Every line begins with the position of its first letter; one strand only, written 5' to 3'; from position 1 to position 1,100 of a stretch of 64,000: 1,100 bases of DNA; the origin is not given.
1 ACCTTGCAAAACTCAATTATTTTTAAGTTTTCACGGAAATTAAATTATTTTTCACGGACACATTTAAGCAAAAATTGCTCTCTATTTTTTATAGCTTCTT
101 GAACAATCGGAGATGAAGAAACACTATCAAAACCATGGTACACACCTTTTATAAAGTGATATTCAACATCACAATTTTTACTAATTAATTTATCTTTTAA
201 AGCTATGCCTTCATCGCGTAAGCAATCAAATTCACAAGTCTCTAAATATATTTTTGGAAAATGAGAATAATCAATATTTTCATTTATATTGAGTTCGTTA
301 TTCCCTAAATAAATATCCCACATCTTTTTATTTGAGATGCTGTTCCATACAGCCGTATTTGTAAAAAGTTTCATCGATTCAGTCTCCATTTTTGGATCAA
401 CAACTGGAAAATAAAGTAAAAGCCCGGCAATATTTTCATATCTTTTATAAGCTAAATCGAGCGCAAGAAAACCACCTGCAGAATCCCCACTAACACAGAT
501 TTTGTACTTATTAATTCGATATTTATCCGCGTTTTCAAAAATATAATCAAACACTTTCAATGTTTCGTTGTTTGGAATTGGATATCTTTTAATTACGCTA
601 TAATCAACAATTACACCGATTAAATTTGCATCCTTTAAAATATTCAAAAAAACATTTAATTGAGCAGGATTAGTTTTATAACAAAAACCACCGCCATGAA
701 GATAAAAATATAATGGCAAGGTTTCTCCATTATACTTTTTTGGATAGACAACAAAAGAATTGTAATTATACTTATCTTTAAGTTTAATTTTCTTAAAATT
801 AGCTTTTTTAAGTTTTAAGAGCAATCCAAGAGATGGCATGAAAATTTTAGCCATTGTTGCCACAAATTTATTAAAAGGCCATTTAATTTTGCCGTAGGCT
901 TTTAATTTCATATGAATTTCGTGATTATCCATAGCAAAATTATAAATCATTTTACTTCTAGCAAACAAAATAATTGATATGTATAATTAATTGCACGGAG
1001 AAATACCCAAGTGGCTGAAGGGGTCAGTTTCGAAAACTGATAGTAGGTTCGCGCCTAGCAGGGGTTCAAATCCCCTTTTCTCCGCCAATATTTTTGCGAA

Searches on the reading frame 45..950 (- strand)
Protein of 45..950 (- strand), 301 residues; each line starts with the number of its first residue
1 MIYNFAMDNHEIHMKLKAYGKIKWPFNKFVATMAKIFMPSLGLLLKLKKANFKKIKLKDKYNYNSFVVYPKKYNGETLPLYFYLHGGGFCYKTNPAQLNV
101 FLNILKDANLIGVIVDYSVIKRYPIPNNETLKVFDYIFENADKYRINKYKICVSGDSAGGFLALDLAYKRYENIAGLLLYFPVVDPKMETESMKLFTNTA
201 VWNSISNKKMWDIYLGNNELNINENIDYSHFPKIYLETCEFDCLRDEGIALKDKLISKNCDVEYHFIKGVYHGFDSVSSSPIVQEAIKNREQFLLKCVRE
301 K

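Call 23: find_encoding_contigs(protein=window:45-950:-, flank=10000, max_places=4)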
Protein window:45-950:- (301 aa): 8 contigs read that carry it; 4 places shown.
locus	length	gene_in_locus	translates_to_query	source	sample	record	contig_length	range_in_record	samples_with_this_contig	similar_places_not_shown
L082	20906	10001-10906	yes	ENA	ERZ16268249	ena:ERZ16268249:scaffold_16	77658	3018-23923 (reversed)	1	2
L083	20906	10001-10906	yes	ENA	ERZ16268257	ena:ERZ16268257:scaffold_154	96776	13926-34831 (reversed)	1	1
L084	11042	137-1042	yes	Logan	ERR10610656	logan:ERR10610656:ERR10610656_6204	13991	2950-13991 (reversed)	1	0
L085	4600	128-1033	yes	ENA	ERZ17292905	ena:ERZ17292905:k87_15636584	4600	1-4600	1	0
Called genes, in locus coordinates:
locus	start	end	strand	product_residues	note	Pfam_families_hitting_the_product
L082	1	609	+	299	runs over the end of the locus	PF01978:TrmB, PF11495:TrmB_EBD_N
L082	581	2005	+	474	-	PF00083:Sugar_tr, PF07690:MFS_1, PF13347:MFS_2 (weak), PF07690:MFS_1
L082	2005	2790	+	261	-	-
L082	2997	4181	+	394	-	PF00465:Fe-ADH, PF13685:Fe-ADH_2, PF25137:ADH_Fe_C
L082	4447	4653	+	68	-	-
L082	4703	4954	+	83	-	PF21645:FakA-like_M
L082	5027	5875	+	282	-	PF10418:DHODB_Fe-S_bind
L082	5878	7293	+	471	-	PF14691:Fer4_20, PF01262:AlaDh_PNT_C (faint), PF01946:Thi4 (faint), PF07992:Pyr_redox_2, PF00070:Pyr_redox (faint), PF03807:F420_oxidored (faint), PF12831:FAD_oxidored (faint), PF13450:NAD_binding_8 (weak), +1 more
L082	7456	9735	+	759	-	PF16378:DUF4988 (faint)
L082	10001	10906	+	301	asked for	PF10340:Say1_Mug180, PF20434:BD-FAE, PF07859:Abhydrolase_3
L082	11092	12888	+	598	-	-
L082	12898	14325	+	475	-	PF00587:tRNA-synt_2b, PF03129:HGTP_anticodon, PF09180:ProRS-C_1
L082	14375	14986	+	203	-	PF02659:Mntp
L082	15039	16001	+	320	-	-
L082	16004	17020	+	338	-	PF11335:DUF3137 (weak)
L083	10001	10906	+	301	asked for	PF10340:Say1_Mug180, PF20434:BD-FAE, PF07859:Abhydrolase_3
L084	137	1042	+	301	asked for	PF10340:Say1_Mug180, PF20434:BD-FAE, PF07859:Abhydrolase_3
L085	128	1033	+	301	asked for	PF10340:Say1_Mug180, PF20434:BD-FAE, PF07859:Abhydrolase_3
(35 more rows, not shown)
